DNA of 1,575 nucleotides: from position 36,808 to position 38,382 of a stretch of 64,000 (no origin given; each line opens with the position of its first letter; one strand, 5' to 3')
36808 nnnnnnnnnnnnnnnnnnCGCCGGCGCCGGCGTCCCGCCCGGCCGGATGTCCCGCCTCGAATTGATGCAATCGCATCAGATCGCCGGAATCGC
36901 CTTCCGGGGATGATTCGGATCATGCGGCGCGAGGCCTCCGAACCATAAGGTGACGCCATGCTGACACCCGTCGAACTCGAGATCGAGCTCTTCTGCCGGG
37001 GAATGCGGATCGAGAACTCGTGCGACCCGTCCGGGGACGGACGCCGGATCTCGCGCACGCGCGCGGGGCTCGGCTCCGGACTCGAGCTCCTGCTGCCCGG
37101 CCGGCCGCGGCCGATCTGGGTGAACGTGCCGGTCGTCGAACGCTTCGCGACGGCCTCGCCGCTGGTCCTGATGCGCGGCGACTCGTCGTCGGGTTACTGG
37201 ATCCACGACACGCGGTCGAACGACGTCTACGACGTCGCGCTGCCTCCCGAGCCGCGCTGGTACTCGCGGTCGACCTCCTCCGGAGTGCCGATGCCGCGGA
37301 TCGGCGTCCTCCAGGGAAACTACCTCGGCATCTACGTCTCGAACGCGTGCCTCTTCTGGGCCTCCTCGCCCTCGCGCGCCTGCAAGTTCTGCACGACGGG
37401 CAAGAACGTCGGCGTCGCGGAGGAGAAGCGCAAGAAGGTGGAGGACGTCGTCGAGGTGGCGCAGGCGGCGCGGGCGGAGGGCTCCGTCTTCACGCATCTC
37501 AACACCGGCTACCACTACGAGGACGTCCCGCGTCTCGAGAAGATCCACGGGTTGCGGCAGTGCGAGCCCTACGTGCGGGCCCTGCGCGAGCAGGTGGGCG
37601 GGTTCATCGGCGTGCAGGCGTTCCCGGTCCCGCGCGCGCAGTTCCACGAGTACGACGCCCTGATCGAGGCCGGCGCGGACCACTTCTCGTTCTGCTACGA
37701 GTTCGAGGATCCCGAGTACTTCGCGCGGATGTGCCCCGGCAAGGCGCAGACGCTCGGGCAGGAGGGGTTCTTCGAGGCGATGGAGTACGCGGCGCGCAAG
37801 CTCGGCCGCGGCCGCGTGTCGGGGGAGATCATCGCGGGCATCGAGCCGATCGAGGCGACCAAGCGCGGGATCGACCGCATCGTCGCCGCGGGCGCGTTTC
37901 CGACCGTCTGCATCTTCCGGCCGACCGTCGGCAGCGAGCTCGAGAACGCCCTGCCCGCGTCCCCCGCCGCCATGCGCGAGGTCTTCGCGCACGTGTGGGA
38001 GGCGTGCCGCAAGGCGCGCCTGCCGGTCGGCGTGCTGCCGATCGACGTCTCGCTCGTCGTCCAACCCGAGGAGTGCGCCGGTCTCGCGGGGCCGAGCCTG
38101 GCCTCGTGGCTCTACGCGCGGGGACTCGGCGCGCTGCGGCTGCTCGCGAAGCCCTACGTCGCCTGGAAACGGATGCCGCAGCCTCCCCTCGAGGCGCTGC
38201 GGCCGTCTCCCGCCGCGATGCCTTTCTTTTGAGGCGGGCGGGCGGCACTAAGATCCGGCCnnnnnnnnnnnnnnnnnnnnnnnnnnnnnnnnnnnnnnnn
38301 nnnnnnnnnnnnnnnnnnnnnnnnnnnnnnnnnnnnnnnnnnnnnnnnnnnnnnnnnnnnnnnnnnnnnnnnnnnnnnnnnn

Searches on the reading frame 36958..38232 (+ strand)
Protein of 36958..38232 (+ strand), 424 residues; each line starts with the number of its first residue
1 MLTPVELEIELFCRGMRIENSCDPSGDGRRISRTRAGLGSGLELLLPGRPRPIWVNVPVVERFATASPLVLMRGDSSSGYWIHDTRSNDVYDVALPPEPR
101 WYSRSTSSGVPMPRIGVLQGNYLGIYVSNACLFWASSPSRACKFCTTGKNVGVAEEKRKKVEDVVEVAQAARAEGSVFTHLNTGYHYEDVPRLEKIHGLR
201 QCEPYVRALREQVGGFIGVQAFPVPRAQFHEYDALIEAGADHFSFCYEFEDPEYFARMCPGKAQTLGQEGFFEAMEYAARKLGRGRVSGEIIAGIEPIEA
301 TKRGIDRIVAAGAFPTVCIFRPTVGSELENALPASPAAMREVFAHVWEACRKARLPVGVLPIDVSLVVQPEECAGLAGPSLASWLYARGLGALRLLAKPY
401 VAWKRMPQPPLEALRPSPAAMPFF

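Call 3: search_protein_families(library=pfam, proteins=[window:36958-38232:+], max_evalue=0.01)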
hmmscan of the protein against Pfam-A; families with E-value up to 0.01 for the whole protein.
window:36958-38232:+ (424 aa): 0 families

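Call 4: search_protein_families(library=ncbifam, proteins=[window:36958-38232:+], max_evalue=0.01)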
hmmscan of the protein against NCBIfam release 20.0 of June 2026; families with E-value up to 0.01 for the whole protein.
window:36958-38232:+ (424 aa): 3 families
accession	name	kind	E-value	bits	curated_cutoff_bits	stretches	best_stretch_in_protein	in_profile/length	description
NF045502.1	variant_rSAM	domain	4.4e-50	170.6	125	1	4-352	4-357/357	radical SAM protein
TIGR04043.1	rSAM_MSMEG_0568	hypoth_equivalog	2.4e-30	105.7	303.7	1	55-354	39-331/354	MSMEG_0568 family radical SAM protein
TIGR03910.1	pyrrolys_PylB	equivalog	0.0057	15.6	348.2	1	132-262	60-184/347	methylornithine synthase PylB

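Call 10: find_homologous_proteins(query=window:36958-38232:+)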
Query window:36958-38232:+ (424 aa): 2658 proteins with E <= 0.001 among 8000 candidates; the best 120 are listed.
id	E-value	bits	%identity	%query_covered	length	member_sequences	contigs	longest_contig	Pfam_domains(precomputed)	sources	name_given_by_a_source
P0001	1.3e-289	978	100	100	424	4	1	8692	-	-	-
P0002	2.1e-259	878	89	100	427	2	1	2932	-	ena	-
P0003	1.0e-258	876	88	100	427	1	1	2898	-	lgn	-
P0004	7.4e-252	854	87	100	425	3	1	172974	-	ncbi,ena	-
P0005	1.5e-249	846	87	100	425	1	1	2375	-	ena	-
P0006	2.2e-249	845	86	100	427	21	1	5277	-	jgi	jgi:hypothetical protein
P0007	4.3e-249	845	86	100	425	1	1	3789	-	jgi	jgi:solute carrier family 13 (sodium-dependent dicarboxylate transporter), member 2/3/5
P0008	6.7e-230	781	83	96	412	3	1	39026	-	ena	-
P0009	1.4e-213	727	77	98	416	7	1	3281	-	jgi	-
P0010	2.0e-211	720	75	99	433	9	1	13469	-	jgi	jgi:hypothetical protein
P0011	2.1e-210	717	76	100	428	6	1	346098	-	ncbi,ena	-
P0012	5.9e-210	716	77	96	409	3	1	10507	-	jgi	jgi:hypothetical protein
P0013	6.6e-210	715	77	96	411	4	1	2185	-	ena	-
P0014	1.1e-209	715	77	96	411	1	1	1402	-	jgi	jgi:hypothetical protein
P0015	5.3e-209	712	78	96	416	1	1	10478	-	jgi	-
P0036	4.5e-205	699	75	96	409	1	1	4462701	-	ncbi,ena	-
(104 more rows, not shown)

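Call 12: find_encoding_contigs(protein=P0036, flank=8000, max_places=2)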
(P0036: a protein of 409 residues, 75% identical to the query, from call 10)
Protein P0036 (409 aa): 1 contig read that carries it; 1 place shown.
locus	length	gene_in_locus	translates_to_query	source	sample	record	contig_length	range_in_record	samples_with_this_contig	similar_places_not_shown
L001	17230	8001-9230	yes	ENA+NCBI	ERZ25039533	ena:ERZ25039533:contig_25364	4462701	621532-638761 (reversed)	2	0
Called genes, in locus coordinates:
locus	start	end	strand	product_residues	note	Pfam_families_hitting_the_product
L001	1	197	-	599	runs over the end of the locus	-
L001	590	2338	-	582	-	PF24684:Vgb_lyase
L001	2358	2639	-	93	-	-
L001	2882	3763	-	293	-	PF02775:TPP_enzyme_C, PF12367:PFO_beta_C (weak)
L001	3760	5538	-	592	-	PF01558:POR, PF01855:POR_N, PF17147:PFOR_II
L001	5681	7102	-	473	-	PF00266:Aminotran_5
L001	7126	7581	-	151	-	PF01814:Hemerythrin (faint)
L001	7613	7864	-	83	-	PF12728:HTH_17, PF13411:MerR_1 (weak), PF00376:MerR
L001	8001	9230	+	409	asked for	-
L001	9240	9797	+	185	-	PF02954:HTH_8, PF13384:HTH_23 (weak)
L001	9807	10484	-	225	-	PF13489:Methyltransf_23, PF03848:TehB (weak), PF13847:Methyltransf_31, PF08241:Methyltransf_11, PF08242:Methyltransf_12, PF13649:Methyltransf_25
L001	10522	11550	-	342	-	PF01656:CbiA (faint), PF02374:ArsA_ATPase, PF10609:ParA (faint), PF13614:AAA_31 (faint)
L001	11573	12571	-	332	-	PF10609:ParA (faint), PF00142:Fer4_NifH (weak), PF01656:CbiA, PF02374:ArsA_ATPase, PF13614:AAA_31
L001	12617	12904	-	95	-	PF25952:DUF7990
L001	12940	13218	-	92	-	PF25952:DUF7990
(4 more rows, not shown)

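Call 13: find_encoding_contigs(protein=P0011, flank=8000, max_places=2)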
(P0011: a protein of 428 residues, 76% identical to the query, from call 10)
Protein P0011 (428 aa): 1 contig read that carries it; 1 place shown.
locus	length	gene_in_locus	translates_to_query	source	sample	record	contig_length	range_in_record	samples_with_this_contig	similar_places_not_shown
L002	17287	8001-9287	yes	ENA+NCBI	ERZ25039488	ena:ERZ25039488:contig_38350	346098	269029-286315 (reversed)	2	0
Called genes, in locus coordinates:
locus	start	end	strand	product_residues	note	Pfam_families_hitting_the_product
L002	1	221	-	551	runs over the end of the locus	PF05048:NosD, PF13229:Beta_helix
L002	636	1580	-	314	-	PF18764:nos_propeller, PF13473:Cupredoxin_1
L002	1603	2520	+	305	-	-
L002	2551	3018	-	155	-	-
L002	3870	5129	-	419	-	-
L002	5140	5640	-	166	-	PF00355:Rieske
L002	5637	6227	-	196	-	PF13484:Fer4_16 (faint), PF12837:Fer4_6 (faint), PF13237:Fer4_10 (faint), PF14697:Fer4_21 (faint), PF12797:Fer4_2 (faint), PF12838:Fer4_7, PF13187:Fer4_9 (weak), PF00037:Fer4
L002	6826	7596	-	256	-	PF14691:Fer4_20, PF01946:Thi4 (faint), PF01266:DAO, PF07992:Pyr_redox_2 (weak), PF13450:NAD_binding_8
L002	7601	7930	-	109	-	PF12728:HTH_17, PF13411:MerR_1, PF00376:MerR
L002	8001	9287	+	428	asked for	-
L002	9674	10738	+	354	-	PF13462:Thioredoxin_4, PF01323:DSBA (weak)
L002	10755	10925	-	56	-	PF13545:HTH_Crp_2, PF00325:Crp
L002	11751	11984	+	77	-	-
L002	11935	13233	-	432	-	PF04405:ScdA_N, PF08984:DUF1858 (faint), PF00115:COX1 (faint)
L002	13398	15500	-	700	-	PF13292:DXP_synthase_N (faint), PF00676:E1_dh, PF02779:Transket_pyr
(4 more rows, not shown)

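Call 14: find_related_loci(query=window:36958-38232:+, collection=genome_contigs, flank=10000)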
Query window:36958-38232:+ (424 aa) in genome_contigs; peptide patterns used: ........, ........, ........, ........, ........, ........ (x = any residue, [..] = any of these).
492 stretches matched a pattern; 157 encode a relative of the query (tblastn E <= 1e-3); the best 80 are kept; 80 distinct loci.
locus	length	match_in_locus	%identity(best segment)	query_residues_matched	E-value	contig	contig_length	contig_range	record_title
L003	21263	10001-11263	88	2-424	0e+0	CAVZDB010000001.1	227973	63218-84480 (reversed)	MAG: uncultured Acidobacteriota bacterium isolate MFD00822.bin.2.48 genome assembly, contig: contig_104876, whole genome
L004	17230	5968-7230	87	2-424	0e+0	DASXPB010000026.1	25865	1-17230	MAG TPA_asm: Thermoanaerobaculia bacterium isolate SMAG_U5397 k141_4475889, whole genome shotgun sequence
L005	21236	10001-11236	76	1-413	0e+0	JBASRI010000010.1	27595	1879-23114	MAG: Thermoanaerobaculia bacterium isolate MFD13520_ilm_asm_bin14 k127_94319, whole genome shotgun sequence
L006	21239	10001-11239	77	1-413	0e+0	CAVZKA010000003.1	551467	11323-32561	MAG: uncultured Acidobacteriota bacterium isolate MFD05442.bin.1.110 genome assembly, contig: contig_24132, whole genome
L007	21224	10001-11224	75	1-409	0e+0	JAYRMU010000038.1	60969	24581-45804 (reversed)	MAG: Thermoanaerobaculia bacterium isolate XM2_XAASGE4bin.10 k141_562847, whole genome shotgun sequence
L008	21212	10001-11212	76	1-405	0e+0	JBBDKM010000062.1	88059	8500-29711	MAG: Thermoanaerobaculia bacterium isolate LejiaA_69_48 Lejia_A_473_length_88059_cov_30, whole genome shotgun sequence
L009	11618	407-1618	75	1-405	0e+0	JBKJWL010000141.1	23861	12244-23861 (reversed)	MAG: Thermoanaerobaculia bacterium isolate swi_bin.135 k127_2826531, whole genome shotgun sequence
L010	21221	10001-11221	75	1-408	0e+0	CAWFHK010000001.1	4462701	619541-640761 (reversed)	MAG: uncultured Acidobacteriota bacterium isolate MFD04944.bin.1.336 genome assembly, contig: contig_25364, whole genome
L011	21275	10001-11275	73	1-424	0e+0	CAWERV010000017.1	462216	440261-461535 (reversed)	MAG: uncultured Acidobacteriota bacterium isolate MFD02134.bin.2.169 genome assembly, contig: contig_38765, whole genome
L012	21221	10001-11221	74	1-408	0e+0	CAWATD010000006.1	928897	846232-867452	MAG: uncultured Acidobacteriota bacterium isolate MFD02134.bin.2.124 genome assembly, contig: contig_8633, whole genome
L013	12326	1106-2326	73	1-408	0e+0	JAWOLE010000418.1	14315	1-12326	MAG: Thermoanaerobaculia bacterium isolate bin_228 c_000028049412, whole genome shotgun sequence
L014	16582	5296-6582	72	1-423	0e+0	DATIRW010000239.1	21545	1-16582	MAG TPA_asm: Thermoanaerobaculia bacterium isolate SMAG_U15913 k141_513179, whole genome shotgun sequence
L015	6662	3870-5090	76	1-408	0e+0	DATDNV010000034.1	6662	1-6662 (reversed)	MAG TPA_asm: Thermoanaerobaculia bacterium isolate SMAG_U446 k141_891039, whole genome shotgun sequence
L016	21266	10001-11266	73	1-416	0e+0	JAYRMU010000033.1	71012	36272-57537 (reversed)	MAG: Thermoanaerobaculia bacterium isolate XM2_XAASGE4bin.10 k141_488644, whole genome shotgun sequence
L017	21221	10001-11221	74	1-408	0e+0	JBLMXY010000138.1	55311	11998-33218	MAG: Acidobacteriota bacterium isolate MAG243 PRJNA957066_bin25_renamed_137, whole genome shotgun sequence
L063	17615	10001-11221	71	1-408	0e+0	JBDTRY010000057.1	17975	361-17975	MAG: Acidobacteriota bacterium isolate cluster3_bin.258 NODE_11463_length_17975_cov_12.267188, whole genome shotgun sequ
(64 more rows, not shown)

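Call 38: search_protein_representatives(protein=window:36958-38232:+)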
Query: 424 residues. Proteins with E-value up to 0.001 (for the whole library): 1221; up to 1e-10: 580; up to 1e-30: 99. The best 150 are listed.
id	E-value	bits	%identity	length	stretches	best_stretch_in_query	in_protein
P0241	5.4e-165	565.7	66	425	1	2-407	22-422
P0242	2.2e-133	461.6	55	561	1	3-408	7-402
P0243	1.4e-132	459.0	65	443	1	10-336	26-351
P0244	5.2e-128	443.9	52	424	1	2-418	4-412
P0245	1.7e-119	415.8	52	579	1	4-408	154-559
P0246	1.2e-113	396.6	52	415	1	2-404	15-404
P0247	3.7e-111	388.3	51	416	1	5-402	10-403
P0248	3.9e-110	385.0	51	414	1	2-404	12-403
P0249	1.2e-92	327.4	72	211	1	139-341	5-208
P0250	1.1e-88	314.3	71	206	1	1-206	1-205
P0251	8.5e-88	311.4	47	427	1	7-377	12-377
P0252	6.4e-81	288.7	50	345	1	60-381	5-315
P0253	1.5e-80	287.5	43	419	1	3-409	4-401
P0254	1.2e-79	284.5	43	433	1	3-377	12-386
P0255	2.3e-79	283.6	44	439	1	7-377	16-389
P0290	5.5e-47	176.9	31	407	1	3-371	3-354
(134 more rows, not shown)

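Call 42: search_solved_structures(query=A1, max_evalue=1)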
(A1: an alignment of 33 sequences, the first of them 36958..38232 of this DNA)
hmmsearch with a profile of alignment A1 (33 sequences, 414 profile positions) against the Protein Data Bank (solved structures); distinct sequences matched with E-value up to 1: 17.
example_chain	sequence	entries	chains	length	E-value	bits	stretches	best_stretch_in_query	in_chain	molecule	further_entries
7pd1_A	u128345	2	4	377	1.4e-05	27.3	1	139-252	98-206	Thiazole biosynthesis protein ThiH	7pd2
8vdw_A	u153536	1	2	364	2.1e-05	26.7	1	130-250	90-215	Biotin synthase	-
3t7v_A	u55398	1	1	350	2.6e-05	26.4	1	137-254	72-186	methylornithine synthase PylB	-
1r30_A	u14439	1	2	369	0.00043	22.4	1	138-240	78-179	Biotin synthase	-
3ciw_A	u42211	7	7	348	0.0011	21.1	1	138-253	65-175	FeFe-Hydrogenase maturase | [FeFe] hydrogenase maturase subunit HydE | Biotin synthetase, putative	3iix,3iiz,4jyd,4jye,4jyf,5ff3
5fep_A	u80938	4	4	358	0.0013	20.8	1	138-253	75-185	[FeFe] hydrogenase maturase subunit HydE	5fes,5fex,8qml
7o1p_A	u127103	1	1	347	0.0019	20.3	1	138-253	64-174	[FeFe] hydrogenase maturase subunit HydE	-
3cix_A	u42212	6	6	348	0.0019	20.2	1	138-253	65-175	FeFe-Hydrogenase maturase | [FeFe] hydrogenase maturase subunit HydE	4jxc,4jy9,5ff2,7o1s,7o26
4jy8_A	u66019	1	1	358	0.002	20.2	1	138-253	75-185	FEFE-HYDROGENASE MATURASE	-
7o1o_A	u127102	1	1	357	0.0023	20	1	138-253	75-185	[FeFe] hydrogenase maturase subunit HydE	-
5few_A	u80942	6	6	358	0.0023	20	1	138-253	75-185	[FeFe] hydrogenase maturase subunit HydE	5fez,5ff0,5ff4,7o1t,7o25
8qmk_A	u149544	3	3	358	0.0023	20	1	138-253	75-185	[FeFe] hydrogenase maturase subunit HydE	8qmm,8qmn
6xi9_A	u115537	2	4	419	0.0026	19.8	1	139-253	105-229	Aminodeoxyfutalosine synthase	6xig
4rtb_A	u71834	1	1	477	0.014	17.4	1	139-245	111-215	HydG protein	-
8s4p_A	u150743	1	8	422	0.045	15.8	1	152-213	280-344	NADH:flavin oxidoreductase/NADH oxidase N-terminal domain-containing protein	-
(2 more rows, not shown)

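Call 49: predict_structure(alignment_id=A1)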
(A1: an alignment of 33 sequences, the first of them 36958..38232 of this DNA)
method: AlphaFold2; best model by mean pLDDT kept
length: 424 residues; sequences in the alignment: 33
mean_pLDDT: 91.4   pTM: 0.91
mean pLDDT of the five models: 91.4, 90.8, 90.2, 90.0, 89.1
residues with pLDDT >= 90: 327; 70-90: 74; 50-70: 16; < 50: 7
segments of 3 or more residues with pLDDT < 50: 189-195
pLDDT, mean of each block of 10 residues (from residue 1): 97 96 77 72 93 95 96 83 97 93 97 94 91 88 89 86 98 97 68 59 96 97 92 97 97 97 92 97 97 98 98 97 93 98 98 96 96 93 96 97 92 72 58
secondary structure, 60 per line:
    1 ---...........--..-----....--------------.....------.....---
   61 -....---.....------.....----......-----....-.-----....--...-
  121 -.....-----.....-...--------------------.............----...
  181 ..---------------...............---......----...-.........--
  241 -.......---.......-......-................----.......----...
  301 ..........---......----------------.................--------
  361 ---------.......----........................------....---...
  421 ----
elements in order: H4-14 H24-27 E42-46 E53-57 H62-65 E69-73 E80-84 E89-94 H100-103 E117-119 E122-126 H132-136 H161-173 E178-182 H198-212 E216-221 H230-238 E242-248 H252-258 H260-265 H267-282 E287-293 H298-310 E314-319 H336-352 H370-376 H381-404 H411-414

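Call 52: fold_search(model_id=the predicted structure, library=pdb)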
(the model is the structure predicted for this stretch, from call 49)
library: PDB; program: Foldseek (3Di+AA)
matches with E <= 10: 1590; with E <= 0.001: 62
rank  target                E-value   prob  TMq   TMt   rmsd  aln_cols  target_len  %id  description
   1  5exk_A                7.3e-08  1.00  0.41  0.55   5.9       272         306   18  Crystal structure of M. tuberculosis lipoyl synthase with 6-thiooctanoyl peptide intermediate (released 2016-08-10)
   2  5exi                  9.8e-08  1.00  0.38  0.56   4.5       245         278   17  Crystal structure of M. tuberculosis lipoyl synthase at 2.28 A resolution (released 2016-08-10)
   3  8vdw_A                1.4e-07  1.00  0.41  0.52   5.8       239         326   18  X-Ray Crystal Structure of the biotin synthase from V. parvula (released 2024-01-24)
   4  5exk_E                2.0e-07  1.00  0.41  0.55   5.3       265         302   17  Crystal structure of M. tuberculosis lipoyl synthase with 6-thiooctanoyl peptide intermediate (released 2016-08-10)
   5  5exk_I                2.1e-07  1.00  0.40  0.55   5.4       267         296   17  Crystal structure of M. tuberculosis lipoyl synthase with 6-thiooctanoyl peptide intermediate (released 2016-08-10)
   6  9ccb                  2.7e-07  1.00  0.37  0.37  12.6       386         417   16  X-ray crystal structure of methyl-coenzyme M reductase glutamine methylase (MgmA) from Methanothermobacter marburgensis  (released 2025-01-01)
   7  3ciw                  2.8e-07  1.00  0.41  0.49   4.5       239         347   15  X-RAY structure of the [FeFe]-hydrogenase maturase HydE from thermotoga maritima (released 2008-04-08)
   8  5fep                  4.0e-07  1.00  0.41  0.49   4.5       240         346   15  HydE from T. maritima in complex with (2R,4R)-MeTDA (released 2016-04-06)
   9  3cix                  4.0e-07  1.00  0.39  0.47   7.3       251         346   16  X-RAY structure of the [FeFe]-hydrogenase maturase HydE from thermotoga maritima in complex with thiocyanate (released 2008-04-08)
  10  4u0o                  4.2e-07  1.00  0.42  0.62   4.1       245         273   15  Crystal structure of Thermosynechococcus elongatus Lipoyl Synthase 2 complexed with MTA and DTT (released 2014-08-20)
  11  5few                  4.8e-07  1.00  0.40  0.48   4.7       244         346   15  HydE from T. maritima in complex with S-adenosyl-L-cysteine (final product) (released 2016-04-06)
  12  7pd1_B                5.4e-07  1.00  0.40  0.46   4.3       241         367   20  Crystal structure of the L-tyrosine-bound radical SAM tyrosine lyase ThiH (2-iminoacetate synthase) from Thermosinus c (released 2022-05-11)
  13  5exk_C                6.4e-07  1.00  0.41  0.55   5.3       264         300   17  Crystal structure of M. tuberculosis lipoyl synthase with 6-thiooctanoyl peptide intermediate (released 2016-08-10)
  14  6fd2_B                6.8e-07  1.00  0.37  0.35  11.8       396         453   14  Radical SAM 1,2-diol dehydratase AprD4 in complex with its substrate paromamine (released 2018-01-17)
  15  5ff2                  8.1e-07  1.00  0.41  0.49   7.1       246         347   15  HydE from T. maritima in complex with (2R,4R)-TDA (released 2016-04-06)
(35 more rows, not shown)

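Call 55: search_protein_families(library=pfam, proteins=[L063:7305-9704:-, L063:11456-12061:+, L063:11630-12070:-, L063:12067-12477:-, L063:14052-15134:+, L063:15109-17400:+], max_evalue=0.001)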
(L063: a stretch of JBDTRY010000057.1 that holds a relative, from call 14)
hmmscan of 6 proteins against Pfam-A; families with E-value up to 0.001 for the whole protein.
L063:7305-9704:- (799 aa): 3 families
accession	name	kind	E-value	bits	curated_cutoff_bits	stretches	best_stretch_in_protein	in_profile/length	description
PF09364.15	XFP_N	-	2.6e-173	576.4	23.7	1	18-378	3-363/364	XFP N-terminal domain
PF09363.15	XFP_C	-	2.1e-97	324.9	23.4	1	593-794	1-202/202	XFP C-terminal domain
PF03894.20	XFP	-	2.4e-89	298.2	22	1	408-582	2-177/177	D-xylulose 5-phosphate/D-fructose 6-phosphate phosphoketolase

L063:11456-12061:+ (201 aa): 0 families

L063:11630-12070:- (146 aa): 0 families

L063:12067-12477:- (136 aa): 0 families

L063:14052-15134:+ (360 aa): 0 families

L063:15109-17400:+ (763 aa): 3 families
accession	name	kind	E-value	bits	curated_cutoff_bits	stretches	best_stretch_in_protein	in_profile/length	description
PF00384.28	Molybdopterin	-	6e-55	187.1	24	1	109-524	11-352/353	Molybdopterin oxidoreductase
PF01568.27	Molydop_binding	-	4e-29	101.3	26.8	1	628-734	2-110/110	Molydopterin dinucleotide binding domain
PF04879.21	Molybdop_Fe4S4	-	7.4e-13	48.7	22.7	1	41-86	2-47/55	Molybdopterin oxidoreductase Fe4S4 domain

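Call 56: find_encoding_contigs(protein=P0290, flank=7000, max_places=3)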
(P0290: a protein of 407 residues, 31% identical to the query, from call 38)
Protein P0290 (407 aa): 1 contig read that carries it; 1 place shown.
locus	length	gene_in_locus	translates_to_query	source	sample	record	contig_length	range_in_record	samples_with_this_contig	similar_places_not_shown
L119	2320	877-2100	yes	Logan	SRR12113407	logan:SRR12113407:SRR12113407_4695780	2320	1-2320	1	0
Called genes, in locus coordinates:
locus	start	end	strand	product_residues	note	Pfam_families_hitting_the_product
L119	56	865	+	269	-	PF00899:ThiF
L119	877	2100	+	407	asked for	PF04055:Radical_SAM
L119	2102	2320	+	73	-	?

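Call 57: find_encoding_contigs(protein=P0251, flank=7000, max_places=3)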
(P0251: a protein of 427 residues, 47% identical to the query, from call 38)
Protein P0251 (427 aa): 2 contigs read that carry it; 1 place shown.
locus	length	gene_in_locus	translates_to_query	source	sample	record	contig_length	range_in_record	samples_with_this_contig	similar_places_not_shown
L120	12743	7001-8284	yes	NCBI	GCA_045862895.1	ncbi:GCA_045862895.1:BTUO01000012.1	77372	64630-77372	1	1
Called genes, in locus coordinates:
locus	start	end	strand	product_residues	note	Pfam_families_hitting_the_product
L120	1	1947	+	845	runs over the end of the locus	PF02687:FtsX, PF12704:MacB_PCD, PF02687:FtsX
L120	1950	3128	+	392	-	PF07143:AttH, PF17186:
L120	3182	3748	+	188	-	-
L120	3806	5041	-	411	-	PF02786:CPSase_L_D2 (weak), PF02222:ATP-grasp (weak)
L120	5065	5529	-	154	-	PF06525:SoxE (weak), PF13473:Cupredoxin_1 (faint), PF00127:Copper-bind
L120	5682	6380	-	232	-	PF00027:cNMP_binding, PF13545:HTH_Crp_2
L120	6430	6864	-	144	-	PF01814:Hemerythrin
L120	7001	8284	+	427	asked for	PF04055:Radical_SAM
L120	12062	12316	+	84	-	-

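Call 72: search_protein_families(library=ncbifam, proteins=[L120:3806-5041:-, L120:7001-8284:+, L119:877-2100:+], max_evalue=0.001)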
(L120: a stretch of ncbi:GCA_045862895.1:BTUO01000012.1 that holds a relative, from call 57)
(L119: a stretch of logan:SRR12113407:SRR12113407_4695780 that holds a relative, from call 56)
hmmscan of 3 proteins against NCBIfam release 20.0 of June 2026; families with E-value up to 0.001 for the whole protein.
L120:3806-5041:- (411 aa): 20 families
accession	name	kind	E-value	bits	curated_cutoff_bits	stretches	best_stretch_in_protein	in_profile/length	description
NF002563.0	PRK02186.1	subfamily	8.9e-17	60.6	625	1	85-345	79-334/890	argininosuccinate lyase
NF005543.0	PRK07206.1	subfamily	4.3e-12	45.4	302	1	108-294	103-294/416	hypothetical protein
TIGR02068.2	cya_phycin_syn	equivalog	3.3e-08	32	850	1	109-199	209-298/862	cyanophycin synthetase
NF009402.0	PRK12767.1-1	equivalog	3.5e-08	32.7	218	1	109-177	111-177/329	carbamoyl phosphate synthase-like protein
NF010623.0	PRK14016.1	subfamily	8.3e-08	30.8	877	1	109-199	210-299/871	cyanophycin synthetase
NF053745.1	AAntcapLigBacD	equivalog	1e-07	30.8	850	1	77-156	100-179/471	alanine--anticapsin ligase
NF003671.0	PRK05294.1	equivalog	8.6e-07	26.9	599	1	109-198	124-213/1058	carbamoyl-phosphate synthase large subunit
TIGR00768.1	rimK_fam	subfamily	4.8e-06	26.1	143.4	1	109-176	83-150/276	RimK family alpha-L-glutamate ligase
NF002378.0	PRK01372.1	subfamily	6.1e-06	25.2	243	1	107-199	94-183/305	D-alanine--D-alanine ligase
TIGR02144.1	LysX_arch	equivalog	9.7e-06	24.9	275.6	1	105-175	78-149/281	lysine biosynthesis protein LysX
TIGR01369.1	CPSaseII_lrg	equivalog_domain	2.7e-05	22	1027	1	102-206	658-763/1052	carbamoyl-phosphate synthase (glutamine-hydrolyzing) large subunit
NF006766.0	PRK09288.1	equivalog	3.3e-05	22.8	339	1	111-196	111-199/396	formate-dependent phosphoribosylglycinamide formyltransferase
TIGR00877.1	purD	equivalog_domain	4.2e-05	22.5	288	1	102-205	93-201/425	phosphoribosylamine--glycine ligase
NF009471.0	PRK12833.1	equivalog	9.1e-05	21.2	686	1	105-174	110-181/467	acetyl-CoA carboxylase biotin carboxylase subunit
NF004679.0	PRK06019.1-5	equivalog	0.00011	21.1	326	1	105-287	91-267/376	5-(carboxyamino)imidazole ribonucleotide synthase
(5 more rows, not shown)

L120:7001-8284:+ (427 aa): 2 families
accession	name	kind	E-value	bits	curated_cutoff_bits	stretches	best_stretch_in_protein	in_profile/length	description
NF045502.1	variant_rSAM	domain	1.1e-60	205.5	125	1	8-350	3-356/357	radical SAM protein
TIGR04043.1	rSAM_MSMEG_0568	hypoth_equivalog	5.1e-30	104.6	303.7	1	40-353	22-331/354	MSMEG_0568 family radical SAM protein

L119:877-2100:+ (407 aa): 3 families
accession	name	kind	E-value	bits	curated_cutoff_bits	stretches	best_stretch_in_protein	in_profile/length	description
NF045502.1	variant_rSAM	domain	7.9e-65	219.1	125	1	2-333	2-354/357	radical SAM protein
TIGR04043.1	rSAM_MSMEG_0568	hypoth_equivalog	1e-37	130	303.7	1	48-340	35-333/354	MSMEG_0568 family radical SAM protein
NF053743.1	LipS2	equivalog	3.4e-07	30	270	1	132-321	36-219/292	LipS2 family lipoyl synthase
